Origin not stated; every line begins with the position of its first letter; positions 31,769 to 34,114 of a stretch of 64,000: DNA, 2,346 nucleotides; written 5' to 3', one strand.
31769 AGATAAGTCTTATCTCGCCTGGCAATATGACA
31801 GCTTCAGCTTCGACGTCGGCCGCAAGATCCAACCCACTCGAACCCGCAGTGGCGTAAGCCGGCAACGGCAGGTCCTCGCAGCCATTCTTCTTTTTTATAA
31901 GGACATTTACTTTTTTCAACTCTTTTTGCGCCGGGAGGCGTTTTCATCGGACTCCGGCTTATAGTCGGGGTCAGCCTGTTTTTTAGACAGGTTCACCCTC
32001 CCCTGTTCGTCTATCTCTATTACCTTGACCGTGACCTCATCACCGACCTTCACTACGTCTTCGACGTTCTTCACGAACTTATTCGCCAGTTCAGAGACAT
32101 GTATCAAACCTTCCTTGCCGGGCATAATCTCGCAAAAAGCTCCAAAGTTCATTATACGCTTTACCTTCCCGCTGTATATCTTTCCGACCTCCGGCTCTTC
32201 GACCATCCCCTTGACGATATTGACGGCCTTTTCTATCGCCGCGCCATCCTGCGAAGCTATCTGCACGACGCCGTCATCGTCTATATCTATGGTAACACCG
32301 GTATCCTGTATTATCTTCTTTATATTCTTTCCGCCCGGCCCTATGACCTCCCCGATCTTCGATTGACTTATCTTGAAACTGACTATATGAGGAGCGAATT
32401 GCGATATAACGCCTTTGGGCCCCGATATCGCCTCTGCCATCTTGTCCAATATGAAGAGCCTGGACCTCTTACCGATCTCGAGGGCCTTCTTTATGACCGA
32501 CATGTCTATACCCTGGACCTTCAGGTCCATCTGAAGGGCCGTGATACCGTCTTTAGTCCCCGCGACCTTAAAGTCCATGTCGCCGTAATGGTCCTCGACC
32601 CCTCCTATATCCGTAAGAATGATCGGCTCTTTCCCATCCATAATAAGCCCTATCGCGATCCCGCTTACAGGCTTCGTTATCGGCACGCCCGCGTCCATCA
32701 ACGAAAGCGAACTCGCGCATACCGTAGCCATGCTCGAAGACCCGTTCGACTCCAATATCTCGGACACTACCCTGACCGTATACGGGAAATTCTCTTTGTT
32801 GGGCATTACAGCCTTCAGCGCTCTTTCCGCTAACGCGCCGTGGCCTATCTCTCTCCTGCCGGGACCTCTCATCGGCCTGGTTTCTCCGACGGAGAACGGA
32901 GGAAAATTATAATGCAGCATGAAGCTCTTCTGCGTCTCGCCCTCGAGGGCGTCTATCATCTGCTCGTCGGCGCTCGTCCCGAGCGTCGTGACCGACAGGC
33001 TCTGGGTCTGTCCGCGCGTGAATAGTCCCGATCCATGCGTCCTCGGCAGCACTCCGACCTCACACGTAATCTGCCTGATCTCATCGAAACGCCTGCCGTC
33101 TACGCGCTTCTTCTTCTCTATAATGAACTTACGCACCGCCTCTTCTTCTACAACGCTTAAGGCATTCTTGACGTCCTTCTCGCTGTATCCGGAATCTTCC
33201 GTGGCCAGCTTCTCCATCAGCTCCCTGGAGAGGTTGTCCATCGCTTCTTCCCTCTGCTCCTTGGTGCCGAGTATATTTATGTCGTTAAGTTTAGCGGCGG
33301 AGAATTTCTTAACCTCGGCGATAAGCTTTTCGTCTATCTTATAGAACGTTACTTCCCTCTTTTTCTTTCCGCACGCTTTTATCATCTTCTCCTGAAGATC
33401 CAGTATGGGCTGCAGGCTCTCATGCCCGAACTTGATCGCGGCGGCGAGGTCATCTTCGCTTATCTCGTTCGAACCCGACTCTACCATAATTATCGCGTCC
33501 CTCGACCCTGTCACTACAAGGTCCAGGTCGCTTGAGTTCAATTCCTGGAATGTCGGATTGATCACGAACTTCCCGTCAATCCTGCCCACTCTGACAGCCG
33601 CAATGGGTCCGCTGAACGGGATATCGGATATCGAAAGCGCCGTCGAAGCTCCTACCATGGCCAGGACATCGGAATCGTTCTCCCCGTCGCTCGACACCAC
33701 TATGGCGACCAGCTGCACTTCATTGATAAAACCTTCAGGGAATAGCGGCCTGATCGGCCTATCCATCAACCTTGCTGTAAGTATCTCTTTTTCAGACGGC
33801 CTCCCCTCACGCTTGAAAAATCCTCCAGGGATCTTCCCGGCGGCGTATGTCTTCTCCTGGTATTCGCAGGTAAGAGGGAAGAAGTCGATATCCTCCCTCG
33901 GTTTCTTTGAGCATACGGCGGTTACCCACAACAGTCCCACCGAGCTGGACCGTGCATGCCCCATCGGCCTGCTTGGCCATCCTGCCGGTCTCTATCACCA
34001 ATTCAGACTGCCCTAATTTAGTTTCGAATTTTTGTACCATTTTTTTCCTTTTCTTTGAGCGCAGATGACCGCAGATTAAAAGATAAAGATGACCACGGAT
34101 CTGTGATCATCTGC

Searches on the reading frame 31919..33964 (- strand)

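Call 37: search_protein_families(library=pfam, proteins=[window:31919-33964:-], max_evalue=0.00001)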
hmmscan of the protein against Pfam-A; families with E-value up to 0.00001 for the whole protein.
window:31919-33964:- (682 aa): 5 families
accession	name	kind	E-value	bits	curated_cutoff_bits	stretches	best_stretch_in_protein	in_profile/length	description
PF01138.27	RNase_PH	-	7.6e-50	169.1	25.5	2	295-428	1-130/130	3' exoribonuclease family, domain 1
PF03725.20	RNase_PH_C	-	2.1e-28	98.5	20.8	2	119-182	1-66/67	3' exoribonuclease family, domain 2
PF00575.29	S1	-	1.3e-20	74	22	1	590-662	1-74/74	S1 RNA binding domain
PF00013.35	KH_1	-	2.9e-12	46.6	21.5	1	528-584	2-64/66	KH domain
PF03726.19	PNPase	-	7.3e-11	42.8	24.6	1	214-292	2-81/81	Polyribonucleotide nucleotidyltransferase, RNA binding domain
